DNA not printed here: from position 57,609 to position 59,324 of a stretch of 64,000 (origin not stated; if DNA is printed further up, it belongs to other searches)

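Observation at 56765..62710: A second operator family (GTAAC-N4-GTTAC) with identical promoter geometry controls the sulfide-oxidation genes, with no regulator in sight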

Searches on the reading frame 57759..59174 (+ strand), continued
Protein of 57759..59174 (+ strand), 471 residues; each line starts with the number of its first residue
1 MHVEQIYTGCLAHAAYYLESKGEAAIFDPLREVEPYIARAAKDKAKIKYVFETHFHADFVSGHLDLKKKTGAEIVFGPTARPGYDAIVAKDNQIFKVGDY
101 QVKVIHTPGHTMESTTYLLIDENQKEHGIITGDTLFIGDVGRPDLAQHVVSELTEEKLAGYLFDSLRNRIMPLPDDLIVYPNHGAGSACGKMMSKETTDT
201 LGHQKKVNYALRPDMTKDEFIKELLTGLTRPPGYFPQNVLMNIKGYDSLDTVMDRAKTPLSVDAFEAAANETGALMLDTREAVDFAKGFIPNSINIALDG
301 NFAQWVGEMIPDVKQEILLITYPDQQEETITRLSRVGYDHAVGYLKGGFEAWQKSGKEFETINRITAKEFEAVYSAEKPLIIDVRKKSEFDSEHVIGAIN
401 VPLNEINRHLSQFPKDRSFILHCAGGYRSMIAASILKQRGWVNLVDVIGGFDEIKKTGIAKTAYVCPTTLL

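Call 35: find_encoding_contigs(protein=P0025, flank=8000, max_places=3)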
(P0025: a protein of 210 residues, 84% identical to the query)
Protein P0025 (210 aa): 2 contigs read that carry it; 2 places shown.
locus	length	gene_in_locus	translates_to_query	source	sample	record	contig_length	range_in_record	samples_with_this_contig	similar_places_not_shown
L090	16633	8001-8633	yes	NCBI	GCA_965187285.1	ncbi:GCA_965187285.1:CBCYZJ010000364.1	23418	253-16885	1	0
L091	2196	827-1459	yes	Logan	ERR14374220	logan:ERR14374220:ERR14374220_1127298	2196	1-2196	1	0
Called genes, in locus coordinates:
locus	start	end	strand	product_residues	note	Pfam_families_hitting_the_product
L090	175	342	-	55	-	-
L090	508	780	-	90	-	-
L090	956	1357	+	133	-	PF05099:TerB (weak)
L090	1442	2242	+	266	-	PF01925:TauE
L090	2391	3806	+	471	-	PF00753:Lactamase_B, PF00581:Rhodanese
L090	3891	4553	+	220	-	PF00578:AhpC-TSA, PF08534:Redoxin, PF10417:1-cysPrx_C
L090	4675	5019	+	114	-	PF00581:Rhodanese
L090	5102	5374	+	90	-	PF00403:HMA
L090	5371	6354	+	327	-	PF11845:Tll0287-like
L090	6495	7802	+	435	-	PF07992:Pyr_redox_2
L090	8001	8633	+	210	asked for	PF00027:cNMP_binding, PF13545:HTH_Crp_2 (weak)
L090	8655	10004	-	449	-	PF03573:OprD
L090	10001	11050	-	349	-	PF21342:SoxA-TsdA_cyt-c, PF00034:Cytochrom_C, PF13442:Cytochrome_CBB3 (weak)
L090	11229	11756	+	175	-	PF02635:DsrE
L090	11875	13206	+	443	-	PF01654:Cyt_bd_oxida_I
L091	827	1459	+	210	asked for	PF00027:cNMP_binding, PF13545:HTH_Crp_2 (weak)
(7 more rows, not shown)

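Call 39: search_solved_structures(query=P0001, max_evalue=0.01, show_alignments=3)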
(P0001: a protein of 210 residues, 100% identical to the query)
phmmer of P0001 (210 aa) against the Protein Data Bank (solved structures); distinct sequences matched with E-value up to 0.01: 44.
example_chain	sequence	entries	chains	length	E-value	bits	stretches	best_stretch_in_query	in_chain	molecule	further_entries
3dv8_A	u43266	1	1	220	7.6e-14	55.2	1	47-209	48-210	transcriptional regulator, Crp/Fnr family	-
2xgx_A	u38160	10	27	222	2.6e-11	47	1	33-200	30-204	GLOBAL NITROGEN REGULATOR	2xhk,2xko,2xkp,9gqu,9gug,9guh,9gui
8h3v_X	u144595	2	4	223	5.5e-10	42.6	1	17-201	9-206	NtcA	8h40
3la2_A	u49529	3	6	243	6.2e-10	42.5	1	16-201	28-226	Global nitrogen regulator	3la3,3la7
6dt4_A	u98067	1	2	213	4.8e-08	36.3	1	31-197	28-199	Cyclic AMP receptor protein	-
3qop_A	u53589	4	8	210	5.9e-08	36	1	31-197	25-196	Catabolite gene activator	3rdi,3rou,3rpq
4bh9_A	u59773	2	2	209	6e-08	36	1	31-197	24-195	cAMP-activated global transcriptional regulator CRP | CAMP RECEPTOR PROTEIN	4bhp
1hw5_A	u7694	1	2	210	1.1e-07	35.1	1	31-197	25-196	CATABOLITE GENE ACTIVATOR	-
1ruo_A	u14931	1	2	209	2.1e-07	34.2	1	31-197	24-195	PROTEIN (CATABOLITE GENE ACTIVATOR PROTEIN (CAP))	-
1o3q_A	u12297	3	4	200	2.6e-07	33.9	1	31-197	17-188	CATABOLITE GENE ACTIVATOR PROTEIN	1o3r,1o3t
4i0b_A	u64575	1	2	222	2.7e-07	33.9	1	31-197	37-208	Catabolite gene activator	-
4i01_A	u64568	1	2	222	2.7e-07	33.9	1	31-197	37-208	Catabolite gene activator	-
1cgp_A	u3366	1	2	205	2.9e-07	33.8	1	31-197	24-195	PROTEIN (CATABOLITE GENE ACTIVATOR PROTEIN (CAP))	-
1i5z_A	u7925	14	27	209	2.9e-07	33.7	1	31-197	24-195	CATABOLITE GENE ACTIVATOR PROTEIN | CATABOLITE GENE ACTIVATOR PROTEIN (CAP) | PROTEIN (CATABOLITE GENE ACTIVATOR PROTEIN (CAP))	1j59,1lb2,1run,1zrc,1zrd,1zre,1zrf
1g6n_A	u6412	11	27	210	3e-07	33.7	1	31-197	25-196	CATABOLITE GENE ACTIVATOR PROTEIN | PROTEIN (CATABOLITE GENE ACTIVATOR PROTEIN) | Catabolite gene activator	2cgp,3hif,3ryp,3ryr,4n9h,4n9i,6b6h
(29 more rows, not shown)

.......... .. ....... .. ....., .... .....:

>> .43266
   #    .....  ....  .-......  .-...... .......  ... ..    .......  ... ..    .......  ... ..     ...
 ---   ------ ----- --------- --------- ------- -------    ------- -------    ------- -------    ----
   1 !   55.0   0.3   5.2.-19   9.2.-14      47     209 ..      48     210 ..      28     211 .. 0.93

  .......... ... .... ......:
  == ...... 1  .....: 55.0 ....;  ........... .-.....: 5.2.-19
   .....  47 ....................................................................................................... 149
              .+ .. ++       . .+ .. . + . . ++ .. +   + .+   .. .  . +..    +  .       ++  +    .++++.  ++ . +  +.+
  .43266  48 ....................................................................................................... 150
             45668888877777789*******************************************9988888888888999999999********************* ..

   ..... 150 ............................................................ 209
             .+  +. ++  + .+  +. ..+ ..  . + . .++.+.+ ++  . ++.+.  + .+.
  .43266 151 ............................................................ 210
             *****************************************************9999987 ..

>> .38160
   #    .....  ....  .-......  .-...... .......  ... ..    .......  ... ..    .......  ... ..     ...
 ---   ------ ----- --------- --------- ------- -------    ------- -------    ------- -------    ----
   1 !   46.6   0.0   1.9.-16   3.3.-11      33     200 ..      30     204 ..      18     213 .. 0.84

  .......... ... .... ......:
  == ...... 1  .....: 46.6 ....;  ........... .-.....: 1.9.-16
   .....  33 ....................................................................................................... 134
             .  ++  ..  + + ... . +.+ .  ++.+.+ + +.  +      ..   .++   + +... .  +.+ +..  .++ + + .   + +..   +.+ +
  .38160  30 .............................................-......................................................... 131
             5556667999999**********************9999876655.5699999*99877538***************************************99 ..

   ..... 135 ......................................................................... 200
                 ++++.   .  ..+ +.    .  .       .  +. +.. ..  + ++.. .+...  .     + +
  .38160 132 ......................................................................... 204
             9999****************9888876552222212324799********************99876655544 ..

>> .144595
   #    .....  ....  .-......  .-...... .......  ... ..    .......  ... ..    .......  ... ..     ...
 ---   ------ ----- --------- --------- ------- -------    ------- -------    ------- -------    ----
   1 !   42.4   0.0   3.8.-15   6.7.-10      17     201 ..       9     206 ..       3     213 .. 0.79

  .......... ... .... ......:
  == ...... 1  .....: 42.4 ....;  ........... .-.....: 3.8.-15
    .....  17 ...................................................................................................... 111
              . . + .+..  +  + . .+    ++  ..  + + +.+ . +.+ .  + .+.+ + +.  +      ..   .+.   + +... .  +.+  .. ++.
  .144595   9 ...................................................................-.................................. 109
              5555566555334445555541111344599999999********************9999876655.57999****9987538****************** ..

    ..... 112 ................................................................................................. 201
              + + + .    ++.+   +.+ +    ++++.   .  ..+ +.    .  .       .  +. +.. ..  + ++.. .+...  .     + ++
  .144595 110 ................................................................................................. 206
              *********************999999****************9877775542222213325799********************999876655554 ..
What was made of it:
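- Closest known: NtcA. Same: Nearest characterised relative of the inferred regulator by sequence (PDB 2xgx, E 3e-11, call 39).
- Closest known: PDB 3dv8, Crp/Fnr-family protein EUBREC_1222 of Eubacterium rectale. Same: It shares the first cysteine and one of the pair (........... against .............) (call 39).
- The PDB sequence search gives 3dv8 (E 8e-14) and then NtcA (E 3e-11), with the helix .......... aligned to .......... (call 39).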

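Call 45: search_protein_representatives(protein=P0001)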
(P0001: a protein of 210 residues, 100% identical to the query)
Query: 210 residues. Proteins with E-value up to 0.001 (for the whole library): 3931; up to 1e-10: 1702; up to 1e-30: 214. The best 150 are listed.
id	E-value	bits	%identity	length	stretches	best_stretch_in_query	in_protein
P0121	1.5e-78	279.5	59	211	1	4-208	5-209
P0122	2.1e-71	256.1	53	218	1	5-210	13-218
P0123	1.0e-70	253.9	55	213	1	6-208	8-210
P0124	2.8e-67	242.7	52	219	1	3-209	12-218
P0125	2.0e-66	240.0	55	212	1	13-208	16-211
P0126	5.8e-66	238.4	50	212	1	1-207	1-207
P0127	2.2e-62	226.7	52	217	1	2-205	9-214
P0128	1.2e-60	221.0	49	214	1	3-209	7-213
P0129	7.6e-60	218.4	50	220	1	3-202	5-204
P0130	1.3e-58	214.4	48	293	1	4-209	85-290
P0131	9.3e-57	208.4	48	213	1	5-208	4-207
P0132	2.6e-56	206.9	44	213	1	4-208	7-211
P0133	7.6e-56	205.4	61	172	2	102-206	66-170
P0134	1.0e-55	205.0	60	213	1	3-157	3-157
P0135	7.4e-55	202.2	43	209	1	7-207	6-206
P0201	6.4e-41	156.7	44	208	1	34-209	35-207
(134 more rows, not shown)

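Call 47: search_protein_families(library=ncbifam, proteins=[P0001, window:57759-59174:+, L002:19080-20537:+, L011:8643-9032:+], max_evalue=0.001)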
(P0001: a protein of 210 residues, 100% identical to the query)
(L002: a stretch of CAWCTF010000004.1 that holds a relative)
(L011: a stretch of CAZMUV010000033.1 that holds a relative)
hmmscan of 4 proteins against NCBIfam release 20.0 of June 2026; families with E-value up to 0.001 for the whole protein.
P0001 (210 aa): 6 families
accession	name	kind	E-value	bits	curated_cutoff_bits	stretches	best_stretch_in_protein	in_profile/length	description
NF008732.0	PRK11753.1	equivalog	1.4e-15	57.3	266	1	19-199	17-202/214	cAMP-activated global transcriptional regulator CRP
TIGR03697.1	NtcA_cyano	equivalog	2.1e-11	44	244.95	1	40-206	8-181/193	global nitrogen regulator NtcA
NF053664.1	TransRegPtrACyano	equivalog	2.9e-08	33.3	300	1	45-202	29-184/196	Crp/Fnr family transcriptional regulator PtrA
NF041163.2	encap_f2b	equivalog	2.8e-06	26.7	400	1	14-132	83-200/450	family 2B encapsulin nanocompartment shell protein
NF006901.0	PRK09392.1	equivalog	0.00016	21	211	1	14-196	19-201/236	transcriptional activator FtrB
NF008365.0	PRK11161.1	subfamily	0.00042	19.7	228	1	24-200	46-226/250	fumarate/nitrate reduction transcriptional regulator Fnr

window:57759-59174:+ (471 aa): 31 families (the best 25 are shown)
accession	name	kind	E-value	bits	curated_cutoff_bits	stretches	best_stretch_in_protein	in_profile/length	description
NF006444.0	PRK08762.1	equivalog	1.1e-22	80.2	449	2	361-460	13-113/387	molybdopterin-synthase adenylyltransferase MoeB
TIGR03413.1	GSH_gloB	equivalog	2.3e-17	63.2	200.8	1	19-183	16-164/248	hydroxyacylglutathione hydrolase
NF001195.0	PRK00162.1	equivalog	4.6e-14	52.6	102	1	361-463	3-105/108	thiosulfate sulfurtransferase GlpE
NF045521.1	rhoda_near_glyco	subfamily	8.6e-14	51.5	145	1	360-457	15-111/144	rhodanese homology domain-containing protein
NF005902.0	PRK07878.1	equivalog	1.8e-13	50.2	647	1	363-451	287-378/392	adenylyltransferase/sulfurtransferase MoeZ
NF007627.0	PRK10287.1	equivalog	2.5e-13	50.1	102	1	373-456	17-99/104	thiosulfate sulfurtransferase PspE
NF040641.1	bifunc_ST_SDO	equivalog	2.8e-13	49.5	625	1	90-222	263-377/423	bifunctional sulfur transferase/dioxygenase Blh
TIGR02981.1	phageshock_pspE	exception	1.4e-11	44.6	126.3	1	373-455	15-96/101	thiosulfate sulfurtransferase PspE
NF007597.0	PRK10241.1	equivalog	5.1e-11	42.3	421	1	20-183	20-165/251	hydroxyacylglutathione hydrolase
NF041203.1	rhodanese_LYCAU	equivalog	8.1e-11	41.7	115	1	360-456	18-118/126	rhodanese-related (seleno)protein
NF008750.0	PRK11784.1-2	equivalog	2.2e-10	40.2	241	1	370-403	7-40/346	tRNA 2-selenouridine(34) synthase MnmH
NF033105.1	bla_subclass_B3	equivalog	1.6e-09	37.5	240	1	88-127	124-164/257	subclass B3 metallo-beta-lactamase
NF001133.1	PRK00142.1-1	equivalog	1.5e-08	34.5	170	1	362-451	105-200/229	oxygen-dependent tRNA uridine(34) hydroxylase TrhO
NF041804.1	MBL_fold_SolJ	exception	2.5e-08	33.4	350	1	21-190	28-185/224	solanimycin biosynthesis MBL-fold hydrolase SolJ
NF012229.1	bla_class_B_core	domain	3e-08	33.9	100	1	37-118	42-137/139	metallo-beta-lactamase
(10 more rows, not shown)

L002:19080-20537:+ (485 aa): 3 families
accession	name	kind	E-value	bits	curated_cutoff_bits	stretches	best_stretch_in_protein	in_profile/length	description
NF049943.1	SQR_III_seleno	exception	6.3e-16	58.2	525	1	3-288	2-252/406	type III sulfide quinone reductase, selenoprotein subtype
NF046103.1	NOXase_Strep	equivalog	0.00035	19.7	600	0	3-122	1-112/442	H2O-forming NADH oxidase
TIGR03385.1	CoA_CoA_reduc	equivalog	0.00061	18.7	578.8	1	3-134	1-124/439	CoA-disulfide reductase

L011:8643-9032:+ (129 aa): 0 families

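Call 50: find_encoding_contigs(protein=P0121, flank=8000, max_places=3)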
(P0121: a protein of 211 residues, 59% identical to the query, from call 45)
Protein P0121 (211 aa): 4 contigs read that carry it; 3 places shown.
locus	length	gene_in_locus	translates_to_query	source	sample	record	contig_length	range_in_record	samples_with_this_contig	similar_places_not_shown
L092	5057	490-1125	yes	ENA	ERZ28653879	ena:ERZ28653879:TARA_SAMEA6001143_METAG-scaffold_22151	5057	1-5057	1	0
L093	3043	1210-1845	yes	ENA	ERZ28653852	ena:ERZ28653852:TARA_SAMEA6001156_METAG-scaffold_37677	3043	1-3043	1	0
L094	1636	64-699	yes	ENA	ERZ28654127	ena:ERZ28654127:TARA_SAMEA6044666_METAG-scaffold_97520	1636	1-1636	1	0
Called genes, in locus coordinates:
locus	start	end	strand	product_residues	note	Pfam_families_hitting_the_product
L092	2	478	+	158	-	?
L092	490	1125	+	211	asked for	PF00027:cNMP_binding, PF00325:Crp (faint), PF13545:HTH_Crp_2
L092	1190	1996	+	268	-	PF01925:TauE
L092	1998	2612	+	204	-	PF13489:Methyltransf_23 (weak), PF08241:Methyltransf_11, PF13649:Methyltransf_25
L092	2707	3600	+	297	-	PF04116:FA_hydroxylase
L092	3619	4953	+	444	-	PF00753:Lactamase_B, PF00581:Rhodanese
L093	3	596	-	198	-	?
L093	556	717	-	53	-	-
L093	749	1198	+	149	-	PF00034:Cytochrom_C, PF13442:Cytochrome_CBB3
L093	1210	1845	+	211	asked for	PF00027:cNMP_binding, PF00325:Crp (faint), PF13545:HTH_Crp_2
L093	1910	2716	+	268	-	PF01925:TauE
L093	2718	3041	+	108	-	?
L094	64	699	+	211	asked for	PF00027:cNMP_binding, PF00325:Crp (faint), PF13545:HTH_Crp_2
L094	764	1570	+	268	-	PF01925:TauE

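Call 51: predict_structure(alignment_id=A1)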
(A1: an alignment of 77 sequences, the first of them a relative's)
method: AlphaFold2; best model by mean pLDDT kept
length: 210 residues; sequences in the alignment: 77
mean_pLDDT: 89.1   pTM: 0.65
mean pLDDT of the five models: 89.1, 88.6, 88.4, 87.3, 86.4
residues with pLDDT >= 90: 127; 70-90: 72; 50-70: 11; < 50: 0
segments of 3 or more residues with pLDDT < 50: none
pLDDT, mean of each block of 10 residues (from residue 1): 85 95 95 93 90 92 89 77 73 94 92 94 90 83 78 92 94 91 92 94 90
secondary structure, 60 per line:
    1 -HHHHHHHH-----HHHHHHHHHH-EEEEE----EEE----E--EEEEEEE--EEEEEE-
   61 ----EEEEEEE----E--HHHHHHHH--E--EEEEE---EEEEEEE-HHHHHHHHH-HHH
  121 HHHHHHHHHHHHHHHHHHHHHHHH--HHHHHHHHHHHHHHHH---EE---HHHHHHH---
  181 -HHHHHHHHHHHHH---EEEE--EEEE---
elements in order: H2-9 H15-24 E26-30 E35-37 E45-51 E54-59 E65-71 H79-86 E92-96 E100-106 H108-116 H118-144 H147-162 H171-177 H182-194 E198-201 E204-207
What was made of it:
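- On Thiol-based sulfane-sulfur sensor (functional class): They lie in a strand-to-helix segment of the beta-roll (residues 77-86, block mean pLDDT 73-77, call 51).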

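Call 55: fold_search(model_id=the predicted structure, library=pdb)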
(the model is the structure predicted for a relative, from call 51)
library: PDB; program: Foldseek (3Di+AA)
matches with E <= 10: 1907; with E <= 0.001: 618
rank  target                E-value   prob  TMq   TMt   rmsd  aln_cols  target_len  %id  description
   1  4ev0_A                2.2e-15  1.00  0.52  0.51   6.4       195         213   20  Crystal Structure of Thermus thermophilus Catabolite Activator Protein (released 2012-06-20)
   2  4ev0_D                3.1e-15  1.00  0.65  0.64   5.3       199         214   21  Crystal Structure of Thermus thermophilus Catabolite Activator Protein (released 2012-06-20)
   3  3i54_D                3.7e-15  1.00  0.59  0.54  13.3       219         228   20  Crystal structure of MtbCRP in complex with cAMP (released 2009-09-08)
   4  4cyd_A                5.4e-15  1.00  0.59  0.56  13.3       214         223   20  GlxR bound to cAMP (released 2014-12-17)
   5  3dv8                  1.8e-14  1.00  0.56  0.55  13.4       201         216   22  Crystal structure of a putative transcriptional regulator of the crp/fnr family (eubrec_1222) from eubacterium rectale a (released 2008-08-05)
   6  2xko_A                2.5e-14  1.00  0.51  0.51  13.4       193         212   24  Crystal structure of the complex of NtcA with its transcriptional co- activator PipX (released 2010-08-18)
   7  1i5z_A                2.6e-14  1.00  0.55  0.58  13.2       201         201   22  STRUCTURE OF CRP-CAMP AT 1.9 A (released 2003-06-17)
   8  4byy_A                2.8e-14  1.00  0.54  0.51  13.0       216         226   20  Apo GlxR (released 2014-07-30)
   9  6dt4_B                3.1e-14  1.00  0.55  0.57  12.2       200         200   22  1.8 Angstrom Resolution Crystal Structure of cAMP-Regulatory Protein from Yersinia pestis in Complex with cAMP (released 2018-06-27)
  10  3mzh_A                3.5e-14  1.00  0.57  0.54  13.4       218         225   21  Crystal structure of cAMP receptor protein from mycobacterium tuberculosis in complex with cAMP and its DNA binding el (released 2011-06-08)
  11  4a2u_H                3.8e-14  1.00  0.59  0.55  13.4       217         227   21  CRP(CAP) from Myco. Tuberculosis, with cAMP (released 2012-10-10)
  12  3qop_A                4.0e-14  1.00  0.54  0.57  13.0       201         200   22  Domain-domain flexibility leads to allostery within the camp receptor protein (CRP) (released 2012-04-04)
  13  3r6s_C                4.0e-14  1.00  0.58  0.55  13.3       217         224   20  Crystal structure of GlxR transcription factor from Corynebacterium glutamicum with cAMP (released 2012-03-28)
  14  6dt4_A                4.8e-14  1.00  0.54  0.56  13.5       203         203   23  1.8 Angstrom Resolution Crystal Structure of cAMP-Regulatory Protein from Yersinia pestis in Complex with cAMP (released 2018-06-27)
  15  8qto                  4.8e-14  1.00  0.59  0.54  13.9       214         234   20  CRYSTAL STRUCTURE OF HOLO-L28H-FNR OF A. FISCHERI (released 2023-11-29)
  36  2xgx_A                1.3e-13  1.00  0.53  0.52  13.3       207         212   23  Crystal structure of transcription factor NtcA from Synechococcus elongatus (mercury derivative) (released 2010-08-18)
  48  2xgx_B                2.2e-13  1.00  0.53  0.52  13.3       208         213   23  Crystal structure of transcription factor NtcA from Synechococcus elongatus (mercury derivative) (released 2010-08-18)
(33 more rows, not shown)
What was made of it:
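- The AlphaFold model has a mean pLDDT of 89 and a Crp fold (calls 51, 55).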

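Call 57: find_encoding_contigs(protein=P0004, flank=5000, max_places=5)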
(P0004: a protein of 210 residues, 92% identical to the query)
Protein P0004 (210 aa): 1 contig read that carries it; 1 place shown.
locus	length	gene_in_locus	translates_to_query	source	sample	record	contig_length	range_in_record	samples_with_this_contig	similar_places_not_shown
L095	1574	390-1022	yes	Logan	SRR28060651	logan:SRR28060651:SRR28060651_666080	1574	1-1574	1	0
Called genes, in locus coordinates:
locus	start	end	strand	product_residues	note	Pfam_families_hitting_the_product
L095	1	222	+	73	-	?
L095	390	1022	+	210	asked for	PF00027:cNMP_binding (weak), PF13545:HTH_Crp_2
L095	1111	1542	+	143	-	PF00034:Cytochrom_C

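Call 58: find_encoding_contigs(protein=P0201, flank=5000, max_places=4)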
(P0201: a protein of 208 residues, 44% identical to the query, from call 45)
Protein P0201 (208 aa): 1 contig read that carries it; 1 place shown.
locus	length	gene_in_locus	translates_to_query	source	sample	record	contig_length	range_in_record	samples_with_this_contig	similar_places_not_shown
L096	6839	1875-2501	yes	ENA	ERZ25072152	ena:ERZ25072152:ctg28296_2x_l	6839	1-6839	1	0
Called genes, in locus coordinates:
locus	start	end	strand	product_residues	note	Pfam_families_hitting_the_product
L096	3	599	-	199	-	?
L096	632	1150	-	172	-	PF03435:Sacchrp_dh_NADP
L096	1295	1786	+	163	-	PF08211:dCMP_cyt_deam_2, PF00383:dCMP_cyt_deam_1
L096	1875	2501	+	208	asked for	PF01418:HTH_6 (faint), PF13412:HTH_24 (faint), PF13545:HTH_Crp_2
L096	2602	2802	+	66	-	PF11127:YgaP-like_TM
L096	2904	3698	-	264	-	PF07992:Pyr_redox_2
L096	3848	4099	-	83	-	-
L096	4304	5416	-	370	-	-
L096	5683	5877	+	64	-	PF01022:HTH_5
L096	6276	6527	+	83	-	-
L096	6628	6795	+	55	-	-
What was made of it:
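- Tried and rejected: Its context held no hcp and was uninformative (call 58).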
